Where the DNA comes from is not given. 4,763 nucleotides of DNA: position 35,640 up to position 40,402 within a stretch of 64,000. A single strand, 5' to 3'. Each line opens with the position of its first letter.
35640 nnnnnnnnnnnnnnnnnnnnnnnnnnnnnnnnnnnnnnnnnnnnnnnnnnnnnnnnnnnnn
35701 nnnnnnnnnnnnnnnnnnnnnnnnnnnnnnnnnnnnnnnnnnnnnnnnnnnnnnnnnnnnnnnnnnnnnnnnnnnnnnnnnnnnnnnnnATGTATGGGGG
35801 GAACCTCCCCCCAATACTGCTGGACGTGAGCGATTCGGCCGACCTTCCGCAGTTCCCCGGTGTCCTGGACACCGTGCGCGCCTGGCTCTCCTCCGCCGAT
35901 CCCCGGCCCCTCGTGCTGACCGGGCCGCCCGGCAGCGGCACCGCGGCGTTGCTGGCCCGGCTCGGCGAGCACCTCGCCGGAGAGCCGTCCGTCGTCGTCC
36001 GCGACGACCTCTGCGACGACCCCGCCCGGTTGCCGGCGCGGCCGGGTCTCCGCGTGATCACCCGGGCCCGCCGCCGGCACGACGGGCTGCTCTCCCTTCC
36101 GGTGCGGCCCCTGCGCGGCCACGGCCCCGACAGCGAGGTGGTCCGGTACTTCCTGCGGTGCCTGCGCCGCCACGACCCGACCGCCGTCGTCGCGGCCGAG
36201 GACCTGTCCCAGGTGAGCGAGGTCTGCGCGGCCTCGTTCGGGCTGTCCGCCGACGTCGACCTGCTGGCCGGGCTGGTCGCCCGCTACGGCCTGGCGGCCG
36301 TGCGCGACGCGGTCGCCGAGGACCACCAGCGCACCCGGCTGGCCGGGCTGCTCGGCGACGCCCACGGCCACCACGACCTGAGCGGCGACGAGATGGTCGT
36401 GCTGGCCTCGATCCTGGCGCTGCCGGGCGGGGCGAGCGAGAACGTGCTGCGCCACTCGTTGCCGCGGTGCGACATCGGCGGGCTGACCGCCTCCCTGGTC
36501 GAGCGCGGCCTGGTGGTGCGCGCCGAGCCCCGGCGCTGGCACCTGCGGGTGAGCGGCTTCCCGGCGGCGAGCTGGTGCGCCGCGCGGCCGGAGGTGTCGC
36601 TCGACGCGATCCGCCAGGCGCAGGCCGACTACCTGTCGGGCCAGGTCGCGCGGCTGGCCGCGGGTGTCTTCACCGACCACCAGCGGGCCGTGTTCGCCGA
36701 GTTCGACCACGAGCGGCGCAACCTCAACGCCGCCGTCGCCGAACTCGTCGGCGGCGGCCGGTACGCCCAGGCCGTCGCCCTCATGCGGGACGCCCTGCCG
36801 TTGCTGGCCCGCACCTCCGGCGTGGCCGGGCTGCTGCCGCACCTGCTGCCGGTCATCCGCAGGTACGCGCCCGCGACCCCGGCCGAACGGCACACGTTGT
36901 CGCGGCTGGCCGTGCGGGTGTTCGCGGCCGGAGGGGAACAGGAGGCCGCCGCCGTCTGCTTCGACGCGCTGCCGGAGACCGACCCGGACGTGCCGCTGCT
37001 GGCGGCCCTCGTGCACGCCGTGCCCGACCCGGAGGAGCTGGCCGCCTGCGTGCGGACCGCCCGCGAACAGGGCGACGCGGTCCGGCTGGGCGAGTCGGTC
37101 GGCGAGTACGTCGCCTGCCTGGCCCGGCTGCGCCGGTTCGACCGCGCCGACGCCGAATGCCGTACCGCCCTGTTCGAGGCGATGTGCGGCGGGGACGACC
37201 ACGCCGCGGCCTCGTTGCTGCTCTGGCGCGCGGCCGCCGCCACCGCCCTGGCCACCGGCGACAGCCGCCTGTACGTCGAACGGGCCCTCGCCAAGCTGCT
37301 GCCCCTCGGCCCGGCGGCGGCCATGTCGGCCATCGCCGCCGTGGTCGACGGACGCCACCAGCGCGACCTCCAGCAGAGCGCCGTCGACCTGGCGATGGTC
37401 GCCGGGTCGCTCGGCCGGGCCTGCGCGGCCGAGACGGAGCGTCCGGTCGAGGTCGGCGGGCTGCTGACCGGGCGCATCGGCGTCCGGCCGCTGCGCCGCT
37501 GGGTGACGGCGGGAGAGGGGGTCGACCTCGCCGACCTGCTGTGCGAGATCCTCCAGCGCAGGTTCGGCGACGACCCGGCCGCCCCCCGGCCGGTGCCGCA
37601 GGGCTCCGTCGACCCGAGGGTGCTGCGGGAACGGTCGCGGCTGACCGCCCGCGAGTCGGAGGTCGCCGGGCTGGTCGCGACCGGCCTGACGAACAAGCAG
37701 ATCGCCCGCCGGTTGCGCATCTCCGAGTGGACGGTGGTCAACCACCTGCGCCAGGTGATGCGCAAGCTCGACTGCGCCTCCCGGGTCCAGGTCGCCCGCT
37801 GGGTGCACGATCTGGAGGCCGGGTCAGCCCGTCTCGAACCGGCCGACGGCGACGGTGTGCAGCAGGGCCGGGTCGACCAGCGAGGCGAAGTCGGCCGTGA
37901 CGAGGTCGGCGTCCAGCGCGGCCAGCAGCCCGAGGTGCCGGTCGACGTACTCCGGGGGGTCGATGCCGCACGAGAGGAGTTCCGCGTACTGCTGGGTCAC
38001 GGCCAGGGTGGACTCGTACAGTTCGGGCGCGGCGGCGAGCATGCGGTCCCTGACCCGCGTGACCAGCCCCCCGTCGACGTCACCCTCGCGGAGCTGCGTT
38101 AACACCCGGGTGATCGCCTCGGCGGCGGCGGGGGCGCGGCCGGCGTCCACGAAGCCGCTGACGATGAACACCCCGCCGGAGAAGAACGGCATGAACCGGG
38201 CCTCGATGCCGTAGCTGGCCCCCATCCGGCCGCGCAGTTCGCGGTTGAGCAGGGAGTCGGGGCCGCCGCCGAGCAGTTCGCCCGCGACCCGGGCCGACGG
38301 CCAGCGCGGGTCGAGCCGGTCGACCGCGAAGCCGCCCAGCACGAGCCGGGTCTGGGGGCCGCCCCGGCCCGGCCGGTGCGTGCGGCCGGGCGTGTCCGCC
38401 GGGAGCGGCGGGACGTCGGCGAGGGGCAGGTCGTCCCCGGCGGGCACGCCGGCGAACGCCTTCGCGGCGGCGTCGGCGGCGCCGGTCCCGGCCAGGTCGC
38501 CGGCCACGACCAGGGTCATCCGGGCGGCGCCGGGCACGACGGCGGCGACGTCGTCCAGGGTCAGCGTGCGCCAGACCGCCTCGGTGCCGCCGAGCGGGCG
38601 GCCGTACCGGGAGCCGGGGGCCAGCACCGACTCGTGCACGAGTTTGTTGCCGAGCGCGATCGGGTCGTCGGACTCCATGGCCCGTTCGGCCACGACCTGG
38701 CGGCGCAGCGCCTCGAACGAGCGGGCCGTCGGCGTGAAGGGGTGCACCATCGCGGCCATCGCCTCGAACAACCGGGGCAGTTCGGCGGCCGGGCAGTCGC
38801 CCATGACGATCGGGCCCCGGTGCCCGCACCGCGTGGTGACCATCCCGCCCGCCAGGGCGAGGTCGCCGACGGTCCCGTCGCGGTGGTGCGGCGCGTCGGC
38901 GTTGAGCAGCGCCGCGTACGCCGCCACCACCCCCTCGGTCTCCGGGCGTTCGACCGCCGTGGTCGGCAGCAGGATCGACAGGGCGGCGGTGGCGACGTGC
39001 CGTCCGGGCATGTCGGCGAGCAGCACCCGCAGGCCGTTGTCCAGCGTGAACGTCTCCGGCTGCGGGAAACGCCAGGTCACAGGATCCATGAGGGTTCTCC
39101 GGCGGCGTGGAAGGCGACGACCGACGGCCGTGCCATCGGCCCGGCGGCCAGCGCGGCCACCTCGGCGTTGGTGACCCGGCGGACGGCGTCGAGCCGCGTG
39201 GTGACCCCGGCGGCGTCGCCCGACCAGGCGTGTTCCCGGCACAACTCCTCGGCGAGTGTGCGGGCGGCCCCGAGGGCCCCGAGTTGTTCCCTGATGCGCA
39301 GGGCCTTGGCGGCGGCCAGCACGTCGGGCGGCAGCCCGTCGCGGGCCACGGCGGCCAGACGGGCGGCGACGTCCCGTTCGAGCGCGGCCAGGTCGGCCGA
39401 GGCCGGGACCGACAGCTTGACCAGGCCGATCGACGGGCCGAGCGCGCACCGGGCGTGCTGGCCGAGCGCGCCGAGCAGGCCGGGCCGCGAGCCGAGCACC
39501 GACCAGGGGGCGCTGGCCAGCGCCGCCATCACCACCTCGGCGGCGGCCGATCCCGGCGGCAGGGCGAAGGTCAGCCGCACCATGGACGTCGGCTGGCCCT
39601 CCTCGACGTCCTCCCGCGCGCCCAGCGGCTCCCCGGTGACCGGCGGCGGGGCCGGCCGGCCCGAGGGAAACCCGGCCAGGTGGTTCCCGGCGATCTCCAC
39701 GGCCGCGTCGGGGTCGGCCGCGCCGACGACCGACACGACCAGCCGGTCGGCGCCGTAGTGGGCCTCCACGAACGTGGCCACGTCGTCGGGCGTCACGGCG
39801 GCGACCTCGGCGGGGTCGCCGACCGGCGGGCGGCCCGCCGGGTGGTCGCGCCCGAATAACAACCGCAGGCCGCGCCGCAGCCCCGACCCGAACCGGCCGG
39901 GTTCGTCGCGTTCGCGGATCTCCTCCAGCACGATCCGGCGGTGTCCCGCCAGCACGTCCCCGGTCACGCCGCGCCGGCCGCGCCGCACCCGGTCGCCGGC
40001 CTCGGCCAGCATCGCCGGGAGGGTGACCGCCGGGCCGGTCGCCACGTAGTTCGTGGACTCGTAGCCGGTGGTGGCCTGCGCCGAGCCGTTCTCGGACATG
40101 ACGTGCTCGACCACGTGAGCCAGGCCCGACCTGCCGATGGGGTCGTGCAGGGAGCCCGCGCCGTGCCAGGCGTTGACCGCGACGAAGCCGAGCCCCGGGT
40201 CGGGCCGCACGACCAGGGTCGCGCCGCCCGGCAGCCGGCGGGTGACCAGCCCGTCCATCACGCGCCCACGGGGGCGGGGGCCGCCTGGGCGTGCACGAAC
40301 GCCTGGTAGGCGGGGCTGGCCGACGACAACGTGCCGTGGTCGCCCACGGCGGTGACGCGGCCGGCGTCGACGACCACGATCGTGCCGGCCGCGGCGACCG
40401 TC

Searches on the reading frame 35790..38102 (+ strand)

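Call 7: search_protein_families(library=pfam, proteins=[window:35790-38102:+], max_evalue=0.01)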
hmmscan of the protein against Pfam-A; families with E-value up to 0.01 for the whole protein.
window:35790-38102:+ (770 aa): 5 families
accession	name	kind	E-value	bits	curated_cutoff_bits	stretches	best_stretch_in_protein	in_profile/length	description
PF00196.25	GerE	-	2.1e-18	66.1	23.5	1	617-671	2-56/57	Bacterial regulatory proteins, luxR family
PF13384.12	HTH_23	-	0.00049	20.3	24.6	0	624-654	9-39/50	Homeodomain-like domain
PF13551.12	HTH_29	-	0.0013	19.3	28.1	0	628-654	7-34/64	Winged helix-turn helix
PF13518.12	HTH_28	-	0.0034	17.9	25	0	652-684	14-46/52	Helix-turn-helix domain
PF08281.18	Sigma70_r4_2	-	0.0079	16.3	25.7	0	632-660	26-54/54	Sigma-70, region 4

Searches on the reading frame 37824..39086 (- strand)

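Call 7: search_protein_families(library=pfam, proteins=[window:37824-39086:-], max_evalue=0.01)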
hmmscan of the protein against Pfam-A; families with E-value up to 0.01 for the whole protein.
window:37824-39086:- (420 aa): 1 family
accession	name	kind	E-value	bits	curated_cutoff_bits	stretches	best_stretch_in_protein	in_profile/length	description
PF05193.26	Peptidase_M16_C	-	1.5e-17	64.5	23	1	187-347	17-179/181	Peptidase M16 inactive domain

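Call 46: search_protein_families(library=ncbifam, proteins=[window:37824-39086:-], max_evalue=1)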
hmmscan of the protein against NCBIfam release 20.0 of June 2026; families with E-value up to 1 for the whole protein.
window:37824-39086:- (420 aa): 1 family
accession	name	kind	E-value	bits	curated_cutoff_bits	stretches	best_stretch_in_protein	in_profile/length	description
NF047422.1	YfmF_fam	equivalog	3.4e-05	22.9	285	1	245-359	246-359/412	EF-P 5-aminopentanol modification-associated protein YfmF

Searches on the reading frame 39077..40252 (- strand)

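Call 7: search_protein_families(library=pfam, proteins=[window:39077-40252:-], max_evalue=0.01)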
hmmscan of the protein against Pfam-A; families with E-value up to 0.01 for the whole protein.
window:39077-40252:- (391 aa): 2 families
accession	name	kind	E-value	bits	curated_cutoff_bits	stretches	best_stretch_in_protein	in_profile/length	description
PF05193.26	Peptidase_M16_C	-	5.8e-11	43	23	1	153-235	2-94/181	Peptidase M16 inactive domain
PF00675.25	Peptidase_M16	-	0.0051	17.1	22.3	0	23-57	12-46/149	Insulinase (Peptidase family M16)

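Call 46: search_protein_families(library=ncbifam, proteins=[window:39077-40252:-], max_evalue=1)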
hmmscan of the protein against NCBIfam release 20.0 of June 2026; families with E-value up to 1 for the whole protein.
window:39077-40252:- (391 aa): 2 families
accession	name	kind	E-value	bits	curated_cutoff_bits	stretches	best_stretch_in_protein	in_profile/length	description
TIGR02110.1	PQQ_syn_pqqF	equivalog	0.0038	16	320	1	8-52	6-50/697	pyrroloquinoline quinone biosynthesis protein PqqF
NF047422.1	YfmF_fam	equivalog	0.093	11.6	285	0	135-192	156-213/412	EF-P 5-aminopentanol modification-associated protein YfmF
